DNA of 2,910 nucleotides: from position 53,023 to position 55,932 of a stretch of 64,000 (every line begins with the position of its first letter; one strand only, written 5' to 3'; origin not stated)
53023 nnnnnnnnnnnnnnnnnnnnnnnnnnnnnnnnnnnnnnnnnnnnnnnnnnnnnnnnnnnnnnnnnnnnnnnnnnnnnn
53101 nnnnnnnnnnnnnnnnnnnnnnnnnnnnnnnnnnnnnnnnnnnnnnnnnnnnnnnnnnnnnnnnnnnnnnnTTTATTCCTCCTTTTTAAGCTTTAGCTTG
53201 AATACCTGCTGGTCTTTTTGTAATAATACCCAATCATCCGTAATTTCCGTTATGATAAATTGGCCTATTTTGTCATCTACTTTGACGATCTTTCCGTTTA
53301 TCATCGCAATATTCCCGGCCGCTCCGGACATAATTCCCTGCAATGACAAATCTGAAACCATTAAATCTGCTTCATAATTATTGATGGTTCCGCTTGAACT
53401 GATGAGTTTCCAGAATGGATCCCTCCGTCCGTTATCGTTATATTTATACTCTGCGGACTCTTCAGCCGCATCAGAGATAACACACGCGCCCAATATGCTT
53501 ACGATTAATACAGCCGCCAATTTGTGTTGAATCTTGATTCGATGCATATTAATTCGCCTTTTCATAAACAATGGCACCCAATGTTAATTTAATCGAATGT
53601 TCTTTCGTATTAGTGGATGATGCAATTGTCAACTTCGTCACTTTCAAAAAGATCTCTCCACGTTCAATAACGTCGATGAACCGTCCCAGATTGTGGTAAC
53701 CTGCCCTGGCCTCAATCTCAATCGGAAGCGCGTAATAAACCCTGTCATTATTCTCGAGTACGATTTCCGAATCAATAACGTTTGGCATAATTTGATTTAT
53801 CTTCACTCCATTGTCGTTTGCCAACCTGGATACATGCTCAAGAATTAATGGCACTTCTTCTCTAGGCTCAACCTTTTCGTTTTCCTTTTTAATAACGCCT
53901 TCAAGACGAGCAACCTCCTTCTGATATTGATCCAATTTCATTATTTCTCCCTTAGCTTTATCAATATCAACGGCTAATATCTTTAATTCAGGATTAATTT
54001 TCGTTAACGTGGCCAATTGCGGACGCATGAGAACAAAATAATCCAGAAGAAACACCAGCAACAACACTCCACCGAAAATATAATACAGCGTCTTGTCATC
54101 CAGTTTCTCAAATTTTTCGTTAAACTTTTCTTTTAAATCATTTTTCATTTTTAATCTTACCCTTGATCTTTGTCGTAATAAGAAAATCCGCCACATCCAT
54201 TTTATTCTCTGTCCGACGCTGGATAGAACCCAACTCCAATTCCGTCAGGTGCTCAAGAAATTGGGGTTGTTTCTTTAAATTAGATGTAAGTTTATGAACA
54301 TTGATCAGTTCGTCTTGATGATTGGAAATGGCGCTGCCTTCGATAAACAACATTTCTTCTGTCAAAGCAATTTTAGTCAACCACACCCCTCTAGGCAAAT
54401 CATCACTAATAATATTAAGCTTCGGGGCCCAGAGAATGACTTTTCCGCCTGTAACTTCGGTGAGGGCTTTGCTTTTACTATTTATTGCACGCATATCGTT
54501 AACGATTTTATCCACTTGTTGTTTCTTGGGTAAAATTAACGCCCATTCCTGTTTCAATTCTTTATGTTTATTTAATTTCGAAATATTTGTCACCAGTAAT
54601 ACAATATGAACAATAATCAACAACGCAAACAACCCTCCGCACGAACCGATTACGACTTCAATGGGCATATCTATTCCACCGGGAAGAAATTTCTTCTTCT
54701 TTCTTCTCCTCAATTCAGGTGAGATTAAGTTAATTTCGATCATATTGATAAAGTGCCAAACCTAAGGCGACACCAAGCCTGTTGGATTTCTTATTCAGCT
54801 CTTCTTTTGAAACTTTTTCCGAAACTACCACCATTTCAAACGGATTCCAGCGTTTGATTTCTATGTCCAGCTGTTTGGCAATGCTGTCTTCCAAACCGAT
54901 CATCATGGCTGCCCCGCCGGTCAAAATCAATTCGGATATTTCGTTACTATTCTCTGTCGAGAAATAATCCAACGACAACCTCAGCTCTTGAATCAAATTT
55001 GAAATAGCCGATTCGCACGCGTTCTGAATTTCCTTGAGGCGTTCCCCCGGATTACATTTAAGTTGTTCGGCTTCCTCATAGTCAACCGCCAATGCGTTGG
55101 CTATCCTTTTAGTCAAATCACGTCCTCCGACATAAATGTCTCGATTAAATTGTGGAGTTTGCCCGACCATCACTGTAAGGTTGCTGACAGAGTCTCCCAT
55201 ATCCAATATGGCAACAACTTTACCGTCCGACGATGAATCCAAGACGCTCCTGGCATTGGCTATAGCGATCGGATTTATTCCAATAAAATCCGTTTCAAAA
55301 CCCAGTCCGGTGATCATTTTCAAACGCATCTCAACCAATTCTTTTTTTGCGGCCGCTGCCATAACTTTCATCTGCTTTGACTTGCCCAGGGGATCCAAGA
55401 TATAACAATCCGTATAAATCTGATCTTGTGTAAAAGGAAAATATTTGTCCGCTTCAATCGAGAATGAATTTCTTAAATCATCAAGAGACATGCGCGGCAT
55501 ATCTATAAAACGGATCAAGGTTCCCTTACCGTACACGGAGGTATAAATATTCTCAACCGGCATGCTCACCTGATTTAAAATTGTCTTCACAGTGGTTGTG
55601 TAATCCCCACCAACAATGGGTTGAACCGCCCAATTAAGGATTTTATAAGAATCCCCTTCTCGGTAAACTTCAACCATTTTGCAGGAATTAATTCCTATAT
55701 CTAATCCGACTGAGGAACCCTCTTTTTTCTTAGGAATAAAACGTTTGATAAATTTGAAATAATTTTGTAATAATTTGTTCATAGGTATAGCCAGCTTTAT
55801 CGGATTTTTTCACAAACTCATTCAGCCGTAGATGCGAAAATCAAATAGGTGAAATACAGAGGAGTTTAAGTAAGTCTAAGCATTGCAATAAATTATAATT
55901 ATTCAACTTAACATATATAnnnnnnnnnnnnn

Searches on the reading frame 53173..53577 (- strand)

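Call 37: search_protein_families(library=pfam, proteins=[window:53173-53577:-], max_evalue=0.001)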
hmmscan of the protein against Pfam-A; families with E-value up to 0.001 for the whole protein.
window:53173-53577:- (134 aa): 2 families
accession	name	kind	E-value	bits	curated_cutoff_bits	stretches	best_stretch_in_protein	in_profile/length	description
PF23862.1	CdsD_C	-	4.9e-06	26.9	27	1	90-127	17-54/56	CdsD C-terminal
PF16537.11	T2SSB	-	0.00087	19.3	28.4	0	90-129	19-59/60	Type II secretion system protein B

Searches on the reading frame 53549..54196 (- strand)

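Call 37: search_protein_families(library=pfam, proteins=[window:53549-54196:-], max_evalue=0.001)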
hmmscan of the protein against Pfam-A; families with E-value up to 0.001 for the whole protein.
window:53549-54196:- (215 aa): 1 family
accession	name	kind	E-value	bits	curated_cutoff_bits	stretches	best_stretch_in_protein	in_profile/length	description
PF04350.18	PilO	-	6.8e-13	49.4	22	1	70-211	7-141/145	Pilus assembly protein, PilO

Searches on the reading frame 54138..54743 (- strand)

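Call 37: search_protein_families(library=pfam, proteins=[window:54138-54743:-], max_evalue=0.001)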
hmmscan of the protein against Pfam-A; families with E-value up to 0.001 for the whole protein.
window:54138-54743:- (201 aa): 1 family
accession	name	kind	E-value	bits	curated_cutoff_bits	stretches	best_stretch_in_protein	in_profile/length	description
PF05137.18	PilN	-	5.3e-08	33.2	22.8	1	109-193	3-78/78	Fimbrial assembly protein (PilN)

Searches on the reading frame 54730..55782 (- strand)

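Call 37: search_protein_families(library=pfam, proteins=[window:54730-55782:-], max_evalue=0.001)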
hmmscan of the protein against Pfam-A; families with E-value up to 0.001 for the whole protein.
window:54730-55782:- (350 aa): 3 families
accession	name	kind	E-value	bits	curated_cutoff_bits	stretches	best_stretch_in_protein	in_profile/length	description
PF11104.14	PilM_2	-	2.6e-45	155.3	27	1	26-345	1-338/340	Type IV pilus assembly protein PilM;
PF14450.12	FtsA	-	3e-10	41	31.8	1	191-315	1-113/127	Cell division protein FtsA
PF06723.19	MreB_Mbl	-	4.5e-05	22.9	27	1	250-330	240-323/327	MreB/Mbl protein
